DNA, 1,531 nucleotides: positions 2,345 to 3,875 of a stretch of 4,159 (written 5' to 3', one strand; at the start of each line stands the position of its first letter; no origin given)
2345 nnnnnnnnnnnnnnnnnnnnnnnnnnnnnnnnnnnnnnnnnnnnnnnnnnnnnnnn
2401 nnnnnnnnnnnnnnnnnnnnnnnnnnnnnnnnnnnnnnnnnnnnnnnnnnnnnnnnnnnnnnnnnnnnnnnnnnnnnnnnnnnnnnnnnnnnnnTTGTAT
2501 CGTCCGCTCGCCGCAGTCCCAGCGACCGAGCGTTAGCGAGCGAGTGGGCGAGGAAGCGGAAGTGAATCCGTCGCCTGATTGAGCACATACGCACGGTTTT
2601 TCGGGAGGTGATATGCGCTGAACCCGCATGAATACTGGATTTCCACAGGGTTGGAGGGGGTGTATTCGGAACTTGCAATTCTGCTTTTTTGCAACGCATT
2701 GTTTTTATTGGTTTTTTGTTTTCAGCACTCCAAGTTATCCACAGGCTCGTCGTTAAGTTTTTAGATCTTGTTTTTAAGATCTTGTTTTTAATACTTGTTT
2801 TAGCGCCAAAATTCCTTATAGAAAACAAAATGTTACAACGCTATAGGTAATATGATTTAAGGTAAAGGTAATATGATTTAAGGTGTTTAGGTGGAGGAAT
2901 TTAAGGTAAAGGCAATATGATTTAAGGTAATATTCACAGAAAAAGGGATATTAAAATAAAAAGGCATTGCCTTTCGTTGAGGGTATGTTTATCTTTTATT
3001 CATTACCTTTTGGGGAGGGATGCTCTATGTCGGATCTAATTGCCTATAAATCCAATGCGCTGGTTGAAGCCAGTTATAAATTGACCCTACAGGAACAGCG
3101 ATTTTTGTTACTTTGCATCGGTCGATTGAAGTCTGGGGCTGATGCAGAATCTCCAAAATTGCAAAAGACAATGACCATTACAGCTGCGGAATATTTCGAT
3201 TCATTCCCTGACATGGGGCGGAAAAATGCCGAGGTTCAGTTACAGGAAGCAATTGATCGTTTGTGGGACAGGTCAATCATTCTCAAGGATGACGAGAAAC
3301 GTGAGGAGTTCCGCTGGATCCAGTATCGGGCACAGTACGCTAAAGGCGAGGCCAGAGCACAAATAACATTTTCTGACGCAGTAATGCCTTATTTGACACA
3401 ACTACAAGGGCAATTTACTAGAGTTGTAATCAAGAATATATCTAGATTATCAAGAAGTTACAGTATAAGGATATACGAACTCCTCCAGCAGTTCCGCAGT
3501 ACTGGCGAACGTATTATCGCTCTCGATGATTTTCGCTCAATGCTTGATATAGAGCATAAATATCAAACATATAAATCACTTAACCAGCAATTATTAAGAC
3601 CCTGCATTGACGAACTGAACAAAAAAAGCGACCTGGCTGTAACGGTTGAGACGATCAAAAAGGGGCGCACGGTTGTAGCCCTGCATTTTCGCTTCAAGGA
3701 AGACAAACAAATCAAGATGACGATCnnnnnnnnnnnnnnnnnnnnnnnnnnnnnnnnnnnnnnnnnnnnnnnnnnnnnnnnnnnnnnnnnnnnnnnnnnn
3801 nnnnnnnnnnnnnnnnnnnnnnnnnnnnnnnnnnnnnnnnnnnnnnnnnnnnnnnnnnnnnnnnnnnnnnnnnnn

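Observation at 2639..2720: Second, weaker DnaA-box-like site and T-tracts upstream of the canonical box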

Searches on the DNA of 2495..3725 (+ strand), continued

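Call 89: search_dna_similar(query=window:2600-2760:+, collection=ecoli_genomes, mode=near, max_rows=8, rows=spread)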
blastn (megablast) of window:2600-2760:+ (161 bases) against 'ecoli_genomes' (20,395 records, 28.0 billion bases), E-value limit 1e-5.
Records with a match: 468; places in all: 500; records where one place covers at least 80% of the query: 458.
Genomes with a match: 439 of 5426; with a place that covers at least 80% of the query: 430. Places per genome that has any: lowest 1, median 1, highest 5. On chromosomes: 3 places; on plasmids: 497.
Best place of each record, by identity: >=99% 124; 95-99% 220; 90-95% 84; 80-90% 33; 60-80% 7.
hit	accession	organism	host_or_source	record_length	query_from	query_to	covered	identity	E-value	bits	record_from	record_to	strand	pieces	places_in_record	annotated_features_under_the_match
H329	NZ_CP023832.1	Escherichia coli strain 4/4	Homo sapiens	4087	1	161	100%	100.0%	5e-78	298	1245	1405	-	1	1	none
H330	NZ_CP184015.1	Escherichia coli strain 1290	Homo sapiens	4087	1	161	100%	100.0%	5e-78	298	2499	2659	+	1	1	none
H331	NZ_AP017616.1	Escherichia coli strain 20Ec-P-124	Sus scrofa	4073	1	161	100%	96.3%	5e-68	265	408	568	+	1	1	none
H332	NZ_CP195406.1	Escherichia coli strain 20AR0192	Homo sapiens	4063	1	161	100%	96.3%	5e-68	265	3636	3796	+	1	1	none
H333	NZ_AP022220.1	Escherichia coli strain WP8-S17-ESBL-05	-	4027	1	161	100%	95.0%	1e-64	254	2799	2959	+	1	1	none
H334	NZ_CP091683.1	Escherichia coli strain KKo003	river water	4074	1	161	100%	94.4%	5e-63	248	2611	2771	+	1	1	none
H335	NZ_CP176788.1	Escherichia coli strain XJ23PTE1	floor swab at a pig slaughterhouse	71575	7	161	96%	92.9%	3e-56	226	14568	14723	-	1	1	none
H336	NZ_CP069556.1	Escherichia coli strain FDAARGOS_1253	Homo sapiens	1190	124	161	24%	100.0%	1e-9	71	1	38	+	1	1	none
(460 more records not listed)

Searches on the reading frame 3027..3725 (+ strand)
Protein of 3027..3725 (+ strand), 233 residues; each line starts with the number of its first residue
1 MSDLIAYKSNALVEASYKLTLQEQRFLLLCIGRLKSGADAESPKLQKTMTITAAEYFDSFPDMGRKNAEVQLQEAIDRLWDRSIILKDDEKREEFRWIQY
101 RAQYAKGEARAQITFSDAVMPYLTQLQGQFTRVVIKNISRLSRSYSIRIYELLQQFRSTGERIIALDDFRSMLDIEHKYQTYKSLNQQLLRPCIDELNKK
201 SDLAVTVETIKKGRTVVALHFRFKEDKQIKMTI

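Call 56: search_dna_similar(query=window:3027-3725:+, collection=plasmids, mode=protein, max_rows=60, rows=spread, max_evalue=1e-20)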
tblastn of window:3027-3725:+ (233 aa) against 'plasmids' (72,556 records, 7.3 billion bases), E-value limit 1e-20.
Records with a match: 1107; places in all: 1211; records where one place covers at least 80% of the query: 1062.
Best place of each record, by identity: >=99% 76; 90-95% 43; 80-90% 184; 60-80% 153; <60% 651.
By first word of the organism name: Escherichia 374; Acinetobacter 333; Pseudomonas 81; Neisseria 48; Salmonella 42; Piscirickettsia 40; Klebsiella 19; Actinobacillus 19; Shigella 12; Haemophilus 12; and 48 more.
By predicted mobility (MOB-suite, as given by PLSDB): mobilizable 731; non-mobilizable 337; conjugative 39.
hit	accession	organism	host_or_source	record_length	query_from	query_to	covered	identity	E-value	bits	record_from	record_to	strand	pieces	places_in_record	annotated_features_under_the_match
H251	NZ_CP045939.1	Shigella sonnei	Homo sapiens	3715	1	233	100%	100.0%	1e-147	448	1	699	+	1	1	replication initiation protein | mobQ: MobQ family relaxase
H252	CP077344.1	Escherichia coli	-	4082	1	233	100%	100.0%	2e-146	447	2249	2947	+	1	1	replication initiation protein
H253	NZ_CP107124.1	Escherichia coli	Urine,human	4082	1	233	100%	100.0%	2e-146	447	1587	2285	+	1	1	replication initiation protein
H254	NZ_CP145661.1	Escherichia coli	Homo sapiens,stool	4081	1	233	100%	99.6%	7e-146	446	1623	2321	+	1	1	replication initiation protein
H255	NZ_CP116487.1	Escherichia coli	Homo sapiens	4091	1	233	100%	94.8%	2e-140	431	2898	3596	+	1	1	replication initiation protein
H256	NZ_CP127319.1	Escherichia coli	Gallus gallus domesticus,Cell ...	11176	1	233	100%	94.8%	3e-137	431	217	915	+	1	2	replication initiation protein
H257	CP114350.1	Escherichia coli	Homo sapiens,Wound/Abscess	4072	1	233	100%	89.7%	8e-130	403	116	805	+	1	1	replication initiation protein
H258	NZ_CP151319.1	Shigella sonnei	-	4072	1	233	100%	89.7%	8e-130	403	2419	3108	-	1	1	replication initiation protein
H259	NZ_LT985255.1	Escherichia coli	-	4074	1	233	100%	89.7%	8e-130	403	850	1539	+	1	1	replication initiation protein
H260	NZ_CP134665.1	Escherichia coli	Larus michahellis,bacteria,cloaca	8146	1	233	100%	89.7%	2e-127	403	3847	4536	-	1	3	replication initiation protein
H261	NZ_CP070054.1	Escherichia coli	Homo sapiens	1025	1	231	99%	89.6%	4e-139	399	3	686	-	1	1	replication initiation protein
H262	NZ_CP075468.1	Escherichia coli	pig,genome,pig farm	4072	4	233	99%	88.3%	4e-127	396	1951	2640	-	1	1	replication initiation protein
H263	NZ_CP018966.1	Escherichia coli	Homo sapiens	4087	4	233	99%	88.3%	4e-127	396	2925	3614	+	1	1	replication initiation protein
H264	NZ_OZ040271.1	Escherichia coli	-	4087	4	233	99%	88.3%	4e-127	396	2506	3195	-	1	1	replication initiation protein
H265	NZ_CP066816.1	Aeromonas caviae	combined sewer effluent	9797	4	233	99%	85.7%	5e-97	380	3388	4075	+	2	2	replication initiation protein | hypothetical protein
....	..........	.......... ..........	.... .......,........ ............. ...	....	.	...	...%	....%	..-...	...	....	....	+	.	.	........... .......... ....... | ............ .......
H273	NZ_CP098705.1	Yersinia ruckeri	Salmo salar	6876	1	233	100%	70.4%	2e-100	326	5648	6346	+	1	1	replication initiation protein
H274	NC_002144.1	Yersinia pestis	-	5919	1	233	100%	60.5%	2e-79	266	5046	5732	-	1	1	replication initiation protein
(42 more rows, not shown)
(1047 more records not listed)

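Call 57: get_annotated_region(hit=H272, flank=1100)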
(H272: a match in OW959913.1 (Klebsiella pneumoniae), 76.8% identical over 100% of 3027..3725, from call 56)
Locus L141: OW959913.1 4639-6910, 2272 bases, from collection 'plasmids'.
description: Klebsiella pneumoniae isolate 11 genome assembly, plasmid: P5
organism: Klebsiella pneumoniae (NCBI taxid 573)
taxonomy: Bacteria; Pseudomonadota; Gammaproteobacteria; Enterobacterales; Enterobacteriaceae; Klebsiella; Klebsiella pneumoniae
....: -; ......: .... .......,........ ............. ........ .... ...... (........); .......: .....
typing (MOB-suite, as given by PLSDB): mobilizable; replicon rep_cluster_1778; relaxase MOBQ
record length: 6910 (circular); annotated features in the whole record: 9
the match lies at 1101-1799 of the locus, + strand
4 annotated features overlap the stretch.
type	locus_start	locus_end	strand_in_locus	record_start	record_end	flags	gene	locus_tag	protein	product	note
CDS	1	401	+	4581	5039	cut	-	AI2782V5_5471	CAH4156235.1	hypothetical protein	-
CDS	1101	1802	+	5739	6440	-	-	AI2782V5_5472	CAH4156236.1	Replication initiation protein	-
CDS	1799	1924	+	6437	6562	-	-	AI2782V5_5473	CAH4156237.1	hypothetical protein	-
CDS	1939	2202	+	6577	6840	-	-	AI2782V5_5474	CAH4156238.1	hypothetical protein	-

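Call 58: get_annotated_region(hit=H273, flank=1100)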
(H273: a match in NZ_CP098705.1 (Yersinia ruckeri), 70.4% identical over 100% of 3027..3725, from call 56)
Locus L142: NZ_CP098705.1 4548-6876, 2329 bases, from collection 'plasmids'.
description: Yersinia ruckeri strain NVI-4840 plasmid pYR8, complete sequence
organism: Yersinia ruckeri (NCBI taxid 29486)
taxonomy: Bacteria; Pseudomonadota; Gammaproteobacteria; Enterobacterales; Yersiniaceae; Yersinia; Yersinia ruckeri
host: -; source: Salmo salar; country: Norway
typing (MOB-suite, as given by PLSDB): non-mobilizable
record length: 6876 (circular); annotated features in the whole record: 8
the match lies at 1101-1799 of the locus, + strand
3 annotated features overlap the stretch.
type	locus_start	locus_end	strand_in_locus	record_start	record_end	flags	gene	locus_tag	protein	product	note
CDS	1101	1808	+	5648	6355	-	-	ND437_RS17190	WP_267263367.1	replication initiation protein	GO:0006270 - DNA replication initiation [Evidence IEA]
CDS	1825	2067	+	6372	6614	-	-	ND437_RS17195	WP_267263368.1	DUF4160 domain-containing protein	-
CDS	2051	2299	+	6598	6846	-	-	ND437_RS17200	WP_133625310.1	DUF2442 domain-containing protein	-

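Call 59: get_annotated_region(hit=H274, flank=1100)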
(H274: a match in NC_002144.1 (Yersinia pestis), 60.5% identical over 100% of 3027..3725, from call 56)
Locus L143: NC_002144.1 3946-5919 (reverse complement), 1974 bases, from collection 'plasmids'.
description: Yersinia pestis plasmid pYC, complete sequence
organism: Yersinia pestis (NCBI taxid 632)
taxonomy: Bacteria; Pseudomonadota; Gammaproteobacteria; Enterobacterales; Yersiniaceae; Yersinia; Yersinia pestis
host: -; source: -; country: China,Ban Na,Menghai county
typing (MOB-suite, as given by PLSDB): non-mobilizable; replicon Col3M; mating-pair formation MPF_T
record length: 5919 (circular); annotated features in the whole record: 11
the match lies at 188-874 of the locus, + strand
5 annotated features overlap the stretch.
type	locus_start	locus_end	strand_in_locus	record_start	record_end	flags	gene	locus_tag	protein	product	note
CDS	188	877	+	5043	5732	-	-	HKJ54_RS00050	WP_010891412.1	replication initiation protein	GO:0006270 - DNA replication initiation [Evidence IEA]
CDS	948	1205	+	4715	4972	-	-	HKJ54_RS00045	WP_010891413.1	LuxR C-terminal-related transcriptional regulator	GO:0006355 - regulation of DNA-templated transcription [Evidence IEA]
CDS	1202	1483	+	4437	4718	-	-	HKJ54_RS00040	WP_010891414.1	LuxR C-terminal-related transcriptional regulator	GO:0006355 - regulation of DNA-templated transcription [Evidence IEA]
CDS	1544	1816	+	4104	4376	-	-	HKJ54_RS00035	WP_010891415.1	EexN family lipoprotein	-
CDS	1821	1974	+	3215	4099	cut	-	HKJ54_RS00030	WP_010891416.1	type IV secretion system protein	-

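Call 94: profile_search(protein=window:3027-3725:+)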
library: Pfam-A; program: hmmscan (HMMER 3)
A. the first sequence (233 residues): domains with independent E <= 10: 5; with E <= 0.001: 2
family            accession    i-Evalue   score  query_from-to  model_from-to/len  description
Rep3_N            PF01051.27    1.3e-35   123.3       7-153         3-140/141  Initiator Replication protein, WH1
Rep3_C            PF21205.3     9.7e-20    71.0     166-223         2-59/59  Initiator Rep protein, WH2
DUF648            PF04890.18     0.0069    16.7     104-198       145-236/287  Family of unknown function (DUF648)
RepC              PF06504.17      0.048    13.3      69-110       124-162/272  Replication protein C (RepC)
Resolvase         PF00239.26       0.11    13.1     128-168        62-101/145  Resolvase, N terminal domain
